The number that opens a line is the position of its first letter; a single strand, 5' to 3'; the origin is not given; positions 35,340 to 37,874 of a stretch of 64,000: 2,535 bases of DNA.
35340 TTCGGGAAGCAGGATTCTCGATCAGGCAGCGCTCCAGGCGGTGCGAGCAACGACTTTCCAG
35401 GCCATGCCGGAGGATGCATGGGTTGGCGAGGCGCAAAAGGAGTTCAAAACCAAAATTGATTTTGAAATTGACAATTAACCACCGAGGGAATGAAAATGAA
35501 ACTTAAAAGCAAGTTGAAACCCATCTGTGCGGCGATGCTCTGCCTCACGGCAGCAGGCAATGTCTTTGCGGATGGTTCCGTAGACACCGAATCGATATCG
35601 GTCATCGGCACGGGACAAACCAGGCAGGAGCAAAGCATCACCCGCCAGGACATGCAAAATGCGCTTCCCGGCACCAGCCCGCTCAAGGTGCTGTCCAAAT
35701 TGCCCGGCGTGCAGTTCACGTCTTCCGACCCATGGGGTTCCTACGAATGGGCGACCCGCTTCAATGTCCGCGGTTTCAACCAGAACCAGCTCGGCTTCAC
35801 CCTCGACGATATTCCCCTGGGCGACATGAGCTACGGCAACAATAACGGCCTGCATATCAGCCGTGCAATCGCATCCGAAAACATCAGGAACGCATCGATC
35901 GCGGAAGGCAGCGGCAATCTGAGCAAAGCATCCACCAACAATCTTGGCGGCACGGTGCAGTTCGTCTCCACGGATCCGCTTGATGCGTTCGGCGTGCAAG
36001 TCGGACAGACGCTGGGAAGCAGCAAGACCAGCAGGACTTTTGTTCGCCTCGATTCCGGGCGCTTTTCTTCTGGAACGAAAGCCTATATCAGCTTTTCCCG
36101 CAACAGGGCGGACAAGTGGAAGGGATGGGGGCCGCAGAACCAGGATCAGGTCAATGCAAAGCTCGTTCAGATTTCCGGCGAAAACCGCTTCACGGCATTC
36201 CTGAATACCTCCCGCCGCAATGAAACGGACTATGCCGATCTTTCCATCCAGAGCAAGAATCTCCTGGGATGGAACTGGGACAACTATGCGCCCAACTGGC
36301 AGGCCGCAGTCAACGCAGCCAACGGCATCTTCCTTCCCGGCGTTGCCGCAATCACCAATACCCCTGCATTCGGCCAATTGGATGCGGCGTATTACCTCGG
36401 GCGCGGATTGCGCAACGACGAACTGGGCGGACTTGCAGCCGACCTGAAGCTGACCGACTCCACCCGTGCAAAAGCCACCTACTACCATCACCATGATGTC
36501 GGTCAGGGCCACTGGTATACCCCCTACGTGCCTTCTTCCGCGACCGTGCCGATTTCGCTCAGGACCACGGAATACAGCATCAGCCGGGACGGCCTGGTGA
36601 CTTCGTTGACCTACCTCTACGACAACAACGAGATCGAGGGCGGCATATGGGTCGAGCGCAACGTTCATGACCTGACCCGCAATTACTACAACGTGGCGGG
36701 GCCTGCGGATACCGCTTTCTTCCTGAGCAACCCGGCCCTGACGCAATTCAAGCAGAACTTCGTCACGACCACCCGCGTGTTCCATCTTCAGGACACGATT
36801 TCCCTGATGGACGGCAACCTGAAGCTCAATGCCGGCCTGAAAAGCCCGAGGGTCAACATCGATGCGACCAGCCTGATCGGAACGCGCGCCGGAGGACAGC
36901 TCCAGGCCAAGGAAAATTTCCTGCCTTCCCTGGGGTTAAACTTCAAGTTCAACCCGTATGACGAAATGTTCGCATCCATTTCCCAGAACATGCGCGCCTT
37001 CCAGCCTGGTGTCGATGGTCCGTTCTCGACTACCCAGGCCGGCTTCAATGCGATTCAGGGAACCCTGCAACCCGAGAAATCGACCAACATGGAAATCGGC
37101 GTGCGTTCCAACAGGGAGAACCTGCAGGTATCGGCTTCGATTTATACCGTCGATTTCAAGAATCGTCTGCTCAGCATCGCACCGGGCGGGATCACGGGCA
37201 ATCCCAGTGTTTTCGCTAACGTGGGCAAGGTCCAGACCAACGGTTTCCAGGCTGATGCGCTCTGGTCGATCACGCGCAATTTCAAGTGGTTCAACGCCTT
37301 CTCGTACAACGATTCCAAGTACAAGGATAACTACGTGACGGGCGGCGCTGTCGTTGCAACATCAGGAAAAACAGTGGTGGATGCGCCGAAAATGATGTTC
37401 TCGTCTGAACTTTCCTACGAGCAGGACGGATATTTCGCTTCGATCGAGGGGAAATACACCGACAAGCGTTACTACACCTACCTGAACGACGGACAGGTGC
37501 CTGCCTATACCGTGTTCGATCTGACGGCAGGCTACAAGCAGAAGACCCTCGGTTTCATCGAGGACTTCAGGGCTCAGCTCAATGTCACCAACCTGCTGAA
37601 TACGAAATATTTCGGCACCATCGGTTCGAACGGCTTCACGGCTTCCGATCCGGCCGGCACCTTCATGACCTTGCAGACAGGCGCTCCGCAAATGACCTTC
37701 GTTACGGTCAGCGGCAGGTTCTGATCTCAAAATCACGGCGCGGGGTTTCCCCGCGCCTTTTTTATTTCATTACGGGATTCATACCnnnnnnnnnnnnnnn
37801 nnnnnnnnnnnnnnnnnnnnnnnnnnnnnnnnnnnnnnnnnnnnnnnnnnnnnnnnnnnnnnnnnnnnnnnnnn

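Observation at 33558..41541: TonB receptor unit followed by ExbB translationally coupled to two secreted phosphoesterases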

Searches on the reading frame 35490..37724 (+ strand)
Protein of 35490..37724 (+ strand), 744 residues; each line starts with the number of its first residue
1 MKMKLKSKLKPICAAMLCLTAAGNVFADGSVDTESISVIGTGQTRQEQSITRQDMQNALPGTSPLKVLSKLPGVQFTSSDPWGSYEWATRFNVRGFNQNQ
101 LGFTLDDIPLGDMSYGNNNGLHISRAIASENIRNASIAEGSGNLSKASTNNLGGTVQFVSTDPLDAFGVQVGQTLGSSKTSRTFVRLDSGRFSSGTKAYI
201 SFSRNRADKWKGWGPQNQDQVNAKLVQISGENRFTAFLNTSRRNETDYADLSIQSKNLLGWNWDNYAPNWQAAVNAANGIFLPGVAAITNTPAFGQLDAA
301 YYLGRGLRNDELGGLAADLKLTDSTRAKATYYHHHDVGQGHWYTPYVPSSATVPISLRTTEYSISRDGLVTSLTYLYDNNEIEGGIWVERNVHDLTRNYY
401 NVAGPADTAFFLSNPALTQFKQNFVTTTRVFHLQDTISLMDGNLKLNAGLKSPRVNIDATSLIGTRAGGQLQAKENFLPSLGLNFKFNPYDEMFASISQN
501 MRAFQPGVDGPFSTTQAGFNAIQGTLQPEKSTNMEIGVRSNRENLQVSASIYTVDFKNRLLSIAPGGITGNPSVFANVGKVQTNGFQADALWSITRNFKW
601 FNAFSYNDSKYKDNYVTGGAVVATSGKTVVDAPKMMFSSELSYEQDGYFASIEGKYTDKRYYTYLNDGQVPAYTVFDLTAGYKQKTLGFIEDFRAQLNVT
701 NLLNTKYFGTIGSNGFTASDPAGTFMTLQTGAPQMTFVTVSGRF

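Call 5: search_protein_families(library=pfam, proteins=[window:35490-37724:+])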
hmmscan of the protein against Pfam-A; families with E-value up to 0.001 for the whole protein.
window:35490-37724:+ (744 aa): 2 families
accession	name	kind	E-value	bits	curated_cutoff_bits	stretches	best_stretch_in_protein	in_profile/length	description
PF00593.30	TonB_dep_Rec_b-barrel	-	4.6e-39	135.9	27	1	251-702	9-436/436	TonB dependent receptor-like, beta-barrel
PF07715.20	Plug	-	9.8e-11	42.6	23.9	1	46-154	8-106/107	TonB-dependent Receptor Plug Domain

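Call 6: search_protein_families(library=ncbifam, proteins=[window:35490-37724:+])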
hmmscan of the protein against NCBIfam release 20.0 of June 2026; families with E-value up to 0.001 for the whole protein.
window:35490-37724:+ (744 aa): 12 families
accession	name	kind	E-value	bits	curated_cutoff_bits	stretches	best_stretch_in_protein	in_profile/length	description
TIGR01783.1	TonB-siderophor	subfamily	1.6e-35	122.8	223.5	2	426-740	356-645/649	TonB-dependent siderophore receptor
TIGR01785.1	TonB-hemin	subfamily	1.5e-22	79.9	316.85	2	430-712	367-659/677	TonB-dependent heme/hemoglobin receptor family protein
TIGR01786.1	TonB-hemlactrns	subfamily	4.9e-21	74.8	323.75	1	407-708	383-687/719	TonB-dependent hemoglobin/transferrin/lactoferrin family receptor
NF041535.1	TonB_rec_PqqU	equivalog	3.3e-16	58.7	1200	1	433-712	376-648/676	TonB-dependent receptor PqqU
NF047944.1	FoxamRcptFoxA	equivalog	2.1e-13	49.5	1300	1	515-713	484-677/697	ferrioxamine B receptor FoxA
NF049947.1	TonB_dep_PCPU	exception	2.2e-11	42.7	800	1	424-709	382-666/685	TonB-dependent receptor, PCPU motif-type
NF041676.1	FecA_OM_dicitr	equivalog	1.7e-10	39.6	1100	2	49-182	138-270/773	TonB-dependent Fe(3+) dicitrate receptor FecA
NF053590.1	TonB_dep_TOL0244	equivalog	2.4e-10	39.7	645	1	474-706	357-579/604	TOL_0244 family TonB-dependent receptor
NF010038.0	PRK13513.1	equivalog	1.9e-08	33.4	942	1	524-684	449-619/659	ligand-gated channel protein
NF010010.0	PRK13483.1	equivalog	3.5e-05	22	927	1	525-683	454-619/660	ligand-gated channel protein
NF010051.0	PRK13528.1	subfamily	0.00011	20.6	583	0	523-708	516-703/727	FepA family TonB-dependent siderophore receptor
NF038079.1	TonB_sider_MxcH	equivalog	0.00097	17.3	925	0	66-188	153-266/792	TonB-dependent siderophore myxochelin receptor MxcH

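Call 13: search_solved_structures(query=window:35490-37724:+, max_evalue=0.01)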
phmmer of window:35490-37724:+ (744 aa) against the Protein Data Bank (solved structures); distinct sequences matched with E-value up to 0.01: 3.
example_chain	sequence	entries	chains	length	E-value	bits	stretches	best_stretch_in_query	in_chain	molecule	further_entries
1kmo_A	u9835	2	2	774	6.7e-08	34.6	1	50-212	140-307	Iron(III) dicitrate transport protein fecA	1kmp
1pnz_A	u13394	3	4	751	1.1e-07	34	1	50-212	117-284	Iron(III) dicitrate transport protein fecA precursor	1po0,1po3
6i96_A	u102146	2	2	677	4.5e-05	25.3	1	526-712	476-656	Metal-pseudopaline receptor CntO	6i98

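Call 27: find_homologous_proteins(query=window:35490-37724:+)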
Query window:35490-37724:+ (744 aa): 4069 proteins with E <= 0.001 among 8000 candidates; the best 120 are listed.
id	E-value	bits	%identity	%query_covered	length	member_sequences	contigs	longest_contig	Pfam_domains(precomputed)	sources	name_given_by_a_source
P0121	0.0e+0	1686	100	100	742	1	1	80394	PF07715.21,PF00593.31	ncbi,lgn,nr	ncbi:MAG: TonB-dependent receptor [Burkholderiales bacterium]|nr:TonB-dependent receptor [Burkholder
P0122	0.0e+0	1401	81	99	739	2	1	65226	PF07715.21,PF00593.31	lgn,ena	-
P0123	0.0e+0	1389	79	100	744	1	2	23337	PF07715.21,PF00593.31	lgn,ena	-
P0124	0.0e+0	1371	79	99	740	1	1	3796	PF07715.21,PF00593.31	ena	-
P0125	0.0e+0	1357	78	99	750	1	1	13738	PF07715.21,PF00593.31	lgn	-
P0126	0.0e+0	1341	77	99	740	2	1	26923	PF07715.21,PF00593.31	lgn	-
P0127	9.7e-294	994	60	100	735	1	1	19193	PF07715.21,PF00593.31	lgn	-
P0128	8.6e-292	988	59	99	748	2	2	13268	PF07715.21,PF00593.31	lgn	-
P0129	1.2e-287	974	59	100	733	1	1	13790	PF07715.21,PF00593.31,PF14905.13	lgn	-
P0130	1.4e-286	971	58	100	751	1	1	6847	PF07715.21,PF00593.31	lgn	-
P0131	4.8e-285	966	59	100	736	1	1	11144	PF07715.21,PF00593.31,PF14905.13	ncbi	-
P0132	1.2e-283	961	59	100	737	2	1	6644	PF07715.21,PF00593.31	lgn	-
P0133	1.5e-280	951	58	99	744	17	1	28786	PF07715.21,PF00593.31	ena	-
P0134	7.6e-280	949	57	99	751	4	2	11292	PF07715.21,PF00593.31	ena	-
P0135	4.3e-279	946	58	100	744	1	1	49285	PF07715.21,PF00593.31,PF14905.13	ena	-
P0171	2.4e-269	914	58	96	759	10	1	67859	PF07715.21,PF00593.31,PF14905.13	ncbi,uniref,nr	ncbi:TonB-dependent receptor [Duganella sp. FT3S]|uniref:TonB-dependent receptor n=1 Tax=Rugamonas f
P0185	1.0e-267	908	55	99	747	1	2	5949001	PF07715.21,PF00593.31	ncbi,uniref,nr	ncbi:TonB-dependent receptor [Janthinobacterium agaricidamnosum]|uniref:TonB-dependent Receptor Plug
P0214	5.7e-264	896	55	100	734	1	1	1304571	PF07715.21,PF00593.31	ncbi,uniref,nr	ncbi:TonB-dependent receptor [Undibacterium sp. Jales W-56]|uniref:TonB-dependent receptor n=1 Tax=U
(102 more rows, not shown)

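Call 36: find_encoding_contigs(protein=P0185, flank=9000, max_places=1)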
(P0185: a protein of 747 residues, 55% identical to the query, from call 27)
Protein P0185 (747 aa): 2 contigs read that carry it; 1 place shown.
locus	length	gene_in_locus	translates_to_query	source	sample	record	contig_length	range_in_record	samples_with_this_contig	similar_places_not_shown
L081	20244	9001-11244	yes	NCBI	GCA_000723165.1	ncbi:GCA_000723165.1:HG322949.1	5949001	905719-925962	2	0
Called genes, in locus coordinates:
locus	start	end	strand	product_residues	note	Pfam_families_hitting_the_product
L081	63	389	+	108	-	-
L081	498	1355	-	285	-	PF08668:HDOD, PF01966:HD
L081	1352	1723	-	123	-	-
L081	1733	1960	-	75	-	-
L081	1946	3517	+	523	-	PF02518:HATPase_c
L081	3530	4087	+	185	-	PF08002:DUF1697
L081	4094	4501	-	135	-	-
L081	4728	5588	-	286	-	PF00126:HTH_1, PF03466:LysR_substrate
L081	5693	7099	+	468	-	PF00083:Sugar_tr (weak), PF07690:MFS_1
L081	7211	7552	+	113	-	PF01022:HTH_5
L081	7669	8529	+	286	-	PF04187:Cofac_haem_bdg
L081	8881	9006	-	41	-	-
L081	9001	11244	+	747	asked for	PF07715:Plug, PF00593:TonB_dep_Rec_b-barrel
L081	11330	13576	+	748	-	PF13620:CarboxypepD_reg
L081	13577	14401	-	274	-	PF09339:HTH_IclR, PF01614:IclR_C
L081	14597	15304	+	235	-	PF01144:CoA_trans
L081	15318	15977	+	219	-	PF01144:CoA_trans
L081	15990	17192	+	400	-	PF00108:Thiolase_N, PF00109:ketoacyl-synt (weak), PF02803:Thiolase_C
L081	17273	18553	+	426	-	PF00083:Sugar_tr, PF07690:MFS_1, PF13347:MFS_2 (weak), PF00083:Sugar_tr, PF07690:MFS_1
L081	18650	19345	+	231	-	PF01557:FAA_hydrolase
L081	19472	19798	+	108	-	PF00085:Thioredoxin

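Call 37: find_encoding_contigs(protein=P0171, flank=9000, max_places=1)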
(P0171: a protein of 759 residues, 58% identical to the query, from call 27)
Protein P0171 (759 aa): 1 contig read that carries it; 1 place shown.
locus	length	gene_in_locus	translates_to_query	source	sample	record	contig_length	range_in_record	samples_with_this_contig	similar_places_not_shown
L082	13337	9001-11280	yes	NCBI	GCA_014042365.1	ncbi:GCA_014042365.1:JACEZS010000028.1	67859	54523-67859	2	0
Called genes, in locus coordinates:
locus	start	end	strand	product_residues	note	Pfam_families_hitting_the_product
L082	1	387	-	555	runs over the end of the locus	PF00072:Response_reg, PF08447:PAS_3, PF02518:HATPase_c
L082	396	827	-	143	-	PF00072:Response_reg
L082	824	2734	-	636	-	PF17149:CHASE5, PF00672:HAMP (faint), PF08447:PAS_3, PF00512:HisKA, PF02518:HATPase_c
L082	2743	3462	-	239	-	-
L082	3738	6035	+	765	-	PF00989:PAS (weak), PF13426:PAS_9 (weak), PF00990:GGDEF, PF00563:EAL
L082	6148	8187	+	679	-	PF08376:NIT, PF00672:HAMP, PF00015:MCPsignal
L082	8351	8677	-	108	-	-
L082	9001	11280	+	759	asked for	PF07715:Plug, PF00593:TonB_dep_Rec_b-barrel, PF14905:OMP_b-brl_3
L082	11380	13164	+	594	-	PF04185:Phosphoesterase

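Call 38: find_encoding_contigs(protein=P0214, flank=9000, max_places=1)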
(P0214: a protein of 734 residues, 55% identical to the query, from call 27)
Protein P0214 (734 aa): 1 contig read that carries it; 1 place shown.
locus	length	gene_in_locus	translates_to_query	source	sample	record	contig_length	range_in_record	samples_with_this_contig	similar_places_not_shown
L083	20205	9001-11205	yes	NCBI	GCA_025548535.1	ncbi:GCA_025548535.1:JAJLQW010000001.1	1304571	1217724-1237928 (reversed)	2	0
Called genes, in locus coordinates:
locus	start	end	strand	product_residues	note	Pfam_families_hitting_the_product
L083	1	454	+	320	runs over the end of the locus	PF13641:Glyco_tranf_2_3 (faint), PF00535:Glycos_transf_2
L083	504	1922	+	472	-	PF13727:CoA_binding_3, PF02397:Bac_transf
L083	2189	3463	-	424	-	PF03631:Virul_fac_BrkB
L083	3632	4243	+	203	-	PF03358:FMN_red, PF12724:Flavodoxin_5 (faint)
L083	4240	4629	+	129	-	PF09842:DUF2069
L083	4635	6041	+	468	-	PF01565:FAD_binding_4, PF02913:FAD-oxidase_C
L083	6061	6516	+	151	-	-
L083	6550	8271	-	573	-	PF12729:4HB_MCP_1, PF00672:HAMP, PF00015:MCPsignal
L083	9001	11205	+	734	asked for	PF07715:Plug, PF00593:TonB_dep_Rec_b-barrel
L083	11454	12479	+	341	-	PF01547:SBP_bac_1, PF13531:SBP_bac_11 (faint), PF13416:SBP_bac_8, PF13343:SBP_bac_6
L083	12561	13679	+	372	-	PF00005:ABC_tran, PF08402:TOBE_2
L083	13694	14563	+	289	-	PF00528:BPD_transp_1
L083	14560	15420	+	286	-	PF00528:BPD_transp_1 (weak)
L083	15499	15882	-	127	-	PF00893:Multi_Drug_Res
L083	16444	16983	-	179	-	PF07589:PEP_exosort_dom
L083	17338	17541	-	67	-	-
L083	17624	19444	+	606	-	PF05960:DUF885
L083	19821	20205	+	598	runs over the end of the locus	PF00664:ABC_membrane, PF00005:ABC_tran, PF02463:SMC_N (weak)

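Call 39: search_protein_families(library=ncbifam, proteins=[L083:11454-12479:+, L083:12561-13679:+, L081:11330-13576:+, L081:7669-8529:+], max_evalue=0.00001)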
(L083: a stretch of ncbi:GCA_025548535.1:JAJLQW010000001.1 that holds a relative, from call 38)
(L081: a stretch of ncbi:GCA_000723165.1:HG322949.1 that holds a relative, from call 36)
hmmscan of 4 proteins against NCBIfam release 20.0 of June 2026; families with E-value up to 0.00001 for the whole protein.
L083:11454-12479:+ (341 aa): 3 families
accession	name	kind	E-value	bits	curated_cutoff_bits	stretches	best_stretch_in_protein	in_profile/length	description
NF007048.0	PRK09501.1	equivalog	3.3e-31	108.4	582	1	13-315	27-323/348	spermidine/putrescine ABC transporter substrate-binding protein PotD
NF007962.0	PRK10682.1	equivalog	9.9e-27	93.9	636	1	5-300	22-329/370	spermidine/putrescine ABC transporter substrate-binding protein PotF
NF041888.1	ABC_SBP_YdcS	equivalog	5.3e-19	68.3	725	1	29-290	55-324/379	putative ABC transporter substrate-binding protein YdcS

L083:12561-13679:+ (372 aa): 186 families (the best 25 are shown)
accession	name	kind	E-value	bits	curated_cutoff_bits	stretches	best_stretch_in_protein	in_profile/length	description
TIGR01187.1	potA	subfamily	1.7e-100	336.3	355.6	1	45-364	1-319/325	polyamine ABC transporter ATP-binding protein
TIGR03265.1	PhnT2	equivalog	4.3e-100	335.4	457.7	1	10-370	4-352/353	putative 2-aminoethylphosphonate ABC transporter ATP-binding protein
NF043075.1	MMSYN1_0197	equivalog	4.6e-98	328.3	550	1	11-333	3-309/341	spermidine/putrescine ABC transporter ATP-binding protein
NF006987.0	PRK09452.1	equivalog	2.3e-97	326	482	1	6-333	13-334/378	spermidine/putrescine ABC transporter ATP-binding protein PotA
NF008653.0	PRK11650.1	subfamily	5.9e-86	288.7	432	1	10-342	3-324/357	sn-glycerol-3-phosphate ABC transporter ATP-binding protein UgpC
NF008621.0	PRK11607.1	equivalog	7e-83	278.5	613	1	11-332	20-336/377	putrescine ABC transporter ATP-binding subunit PotG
NF008513.0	PRK11432.1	equivalog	2e-79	267.1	496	1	11-341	7-322/351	ferric ABC transporter ATP-binding protein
TIGR03258.1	PhnT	equivalog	1.5e-77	261.1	499.15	1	22-337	18-328/359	2-aminoethylphosphonate ABC transport system ATP-binding subunit PhnT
NF040840.2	tungstate_WtpC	equivalog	1e-75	255.2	440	1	29-367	15-344/347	tungstate ABC transporter ATP-binding protein WtpC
TIGR00968.1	3a0106s01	subfamily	6.1e-73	245.2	342.75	1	12-250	2-236/237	sulfate ABC transporter ATP-binding protein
NF008233.0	PRK11000.1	equivalog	1.2e-71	241.6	568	1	11-335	4-321/369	maltose/maltodextrin ABC transporter ATP-binding protein MalK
NF040933.2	ABC_arch_GlcV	equivalog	1.8e-71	240.9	450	1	11-333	3-324/357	glucose ABC transporter ATP-binding protein GlcV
NF008105.0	PRK10851.1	equivalog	6.9e-67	225.7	502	1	12-328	4-308/362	sulfate/thiosulfate ABC transporter ATP-binding protein CysA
TIGR01186.1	proV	subfamily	2.1e-59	201.5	326.6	1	28-258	7-243/363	betaine/proline/choline family ABC transporter ATP-binding protein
NF040729.1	ABC_ATP_SaoA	equivalog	1.4e-54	185.2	360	1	11-221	2-209/248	ABC transporter ATP-binding protein SaoA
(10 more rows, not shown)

L081:11330-13576:+ (748 aa): 2 families
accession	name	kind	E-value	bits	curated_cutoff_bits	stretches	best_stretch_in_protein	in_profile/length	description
NF038032.1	CehA_McbA_metalo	domain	1.9e-59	201.7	80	1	441-744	1-315/315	CehA/McbA family metallohydrolase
NF041577.1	nside_bi_sphtase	equivalog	1.9e-06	27.2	400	1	445-512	4-71/276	3',5'-nucleoside bisphosphate phosphatase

L081:7669-8529:+ (286 aa): 0 families

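Call 55: find_related_loci(query=A3, collection=metagenome_contigs, flank=8000)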
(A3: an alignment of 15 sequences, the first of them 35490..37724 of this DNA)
Query A3 (744 aa) in metagenome_contigs; peptide patterns used: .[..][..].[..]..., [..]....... (x = any residue, [..] = any of these).
600 stretches matched a pattern (row limit reached: there are more); 578 encode a relative of the query (tblastn E <= 1e-3); the best 80 are kept; 80 distinct loci.
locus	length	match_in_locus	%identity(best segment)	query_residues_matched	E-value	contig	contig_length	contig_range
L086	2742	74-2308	56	3-744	0e+0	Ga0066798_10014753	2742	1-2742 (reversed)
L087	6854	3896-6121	55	2-742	0e+0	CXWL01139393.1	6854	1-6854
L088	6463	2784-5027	55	8-744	0e+0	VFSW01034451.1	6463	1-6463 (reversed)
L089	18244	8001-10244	55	8-744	0e+0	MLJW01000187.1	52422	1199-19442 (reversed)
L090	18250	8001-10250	55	6-744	0e+0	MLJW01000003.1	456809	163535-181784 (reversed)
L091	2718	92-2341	55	3-744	0e+0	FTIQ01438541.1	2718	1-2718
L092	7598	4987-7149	56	13-744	0e+0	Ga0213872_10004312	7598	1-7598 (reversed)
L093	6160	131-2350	53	9-744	0e+0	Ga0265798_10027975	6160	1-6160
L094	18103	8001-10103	56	36-744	0e+0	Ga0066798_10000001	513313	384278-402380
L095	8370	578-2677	56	36-743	0e+0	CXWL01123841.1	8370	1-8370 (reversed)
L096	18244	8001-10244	54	3-744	0e+0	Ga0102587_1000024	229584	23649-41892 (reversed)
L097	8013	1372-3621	54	6-744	0e+0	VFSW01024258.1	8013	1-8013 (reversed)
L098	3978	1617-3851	53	6-744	0e+0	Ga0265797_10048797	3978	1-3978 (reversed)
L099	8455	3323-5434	56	34-744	0e+0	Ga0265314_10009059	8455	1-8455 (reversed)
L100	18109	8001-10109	55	34-744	0e+0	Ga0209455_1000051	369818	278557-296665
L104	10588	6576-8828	52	3-744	0e+0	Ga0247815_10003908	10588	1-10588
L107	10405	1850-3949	55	38-744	0e+0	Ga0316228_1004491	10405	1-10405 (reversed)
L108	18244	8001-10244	52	3-744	0e+0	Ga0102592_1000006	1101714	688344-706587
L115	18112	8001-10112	52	34-744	0e+0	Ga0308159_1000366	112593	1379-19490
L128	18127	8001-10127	50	34-744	0e+0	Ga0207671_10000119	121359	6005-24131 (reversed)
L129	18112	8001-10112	48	34-744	0e+0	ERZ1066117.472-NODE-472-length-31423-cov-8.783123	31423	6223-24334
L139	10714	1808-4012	47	9-744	0e+0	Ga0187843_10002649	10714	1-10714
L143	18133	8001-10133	47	32-744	0e+0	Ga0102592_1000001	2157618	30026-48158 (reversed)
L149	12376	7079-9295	44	6-744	0e+0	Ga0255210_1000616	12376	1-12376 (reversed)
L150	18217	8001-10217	44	6-744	0e+0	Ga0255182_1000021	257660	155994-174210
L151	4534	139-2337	44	12-744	0e+0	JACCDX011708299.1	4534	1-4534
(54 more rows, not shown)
